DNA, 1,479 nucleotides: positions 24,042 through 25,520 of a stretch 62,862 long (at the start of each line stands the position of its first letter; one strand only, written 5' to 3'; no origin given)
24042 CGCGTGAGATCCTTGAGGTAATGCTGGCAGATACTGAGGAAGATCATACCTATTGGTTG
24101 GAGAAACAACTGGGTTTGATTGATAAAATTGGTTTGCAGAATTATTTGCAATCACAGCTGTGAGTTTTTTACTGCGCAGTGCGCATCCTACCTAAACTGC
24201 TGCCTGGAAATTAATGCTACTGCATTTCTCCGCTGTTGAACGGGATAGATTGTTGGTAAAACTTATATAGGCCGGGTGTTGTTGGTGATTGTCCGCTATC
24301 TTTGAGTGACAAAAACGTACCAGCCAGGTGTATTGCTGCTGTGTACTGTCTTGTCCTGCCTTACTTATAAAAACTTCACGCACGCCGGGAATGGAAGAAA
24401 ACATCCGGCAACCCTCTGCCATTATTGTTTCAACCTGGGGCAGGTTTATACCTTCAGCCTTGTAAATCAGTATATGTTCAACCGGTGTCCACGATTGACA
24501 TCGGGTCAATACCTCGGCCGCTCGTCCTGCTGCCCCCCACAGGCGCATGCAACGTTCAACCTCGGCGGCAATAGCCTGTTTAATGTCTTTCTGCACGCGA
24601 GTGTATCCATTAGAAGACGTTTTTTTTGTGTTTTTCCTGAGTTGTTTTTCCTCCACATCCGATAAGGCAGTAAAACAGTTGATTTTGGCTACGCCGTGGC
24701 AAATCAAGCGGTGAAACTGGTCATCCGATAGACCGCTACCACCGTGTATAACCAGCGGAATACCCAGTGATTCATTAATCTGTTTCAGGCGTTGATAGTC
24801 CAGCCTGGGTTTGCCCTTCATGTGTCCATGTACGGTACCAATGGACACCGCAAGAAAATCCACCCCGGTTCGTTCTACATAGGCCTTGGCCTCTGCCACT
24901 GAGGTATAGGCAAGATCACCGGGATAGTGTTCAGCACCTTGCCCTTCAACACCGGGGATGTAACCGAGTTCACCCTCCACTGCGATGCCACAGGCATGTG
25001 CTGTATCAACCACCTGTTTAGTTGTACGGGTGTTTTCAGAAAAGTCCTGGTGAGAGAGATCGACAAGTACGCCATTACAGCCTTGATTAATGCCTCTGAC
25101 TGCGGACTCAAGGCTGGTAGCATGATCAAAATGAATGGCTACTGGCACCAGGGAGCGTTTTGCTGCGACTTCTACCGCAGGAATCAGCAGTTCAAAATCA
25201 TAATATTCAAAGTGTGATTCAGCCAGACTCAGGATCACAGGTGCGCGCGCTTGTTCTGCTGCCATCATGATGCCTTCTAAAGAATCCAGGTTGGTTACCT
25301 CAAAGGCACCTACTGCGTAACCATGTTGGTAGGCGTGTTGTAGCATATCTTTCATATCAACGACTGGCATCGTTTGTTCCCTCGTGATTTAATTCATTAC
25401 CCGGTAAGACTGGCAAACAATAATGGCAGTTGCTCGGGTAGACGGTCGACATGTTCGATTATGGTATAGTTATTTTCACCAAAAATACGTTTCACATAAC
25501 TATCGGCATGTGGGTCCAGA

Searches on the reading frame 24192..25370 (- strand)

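Call 38: search_protein_families(library=pfam, proteins=[window:24192-25370:-], max_evalue=0.00001)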
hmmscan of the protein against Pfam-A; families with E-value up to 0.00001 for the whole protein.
window:24192-25370:- (392 aa): 1 family
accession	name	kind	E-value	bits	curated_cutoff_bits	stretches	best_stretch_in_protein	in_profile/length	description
PF01116.26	F_bP_aldolase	-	1.6e-84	284.1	25.5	1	4-283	1-277/277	Fructose-bisphosphate aldolase class-II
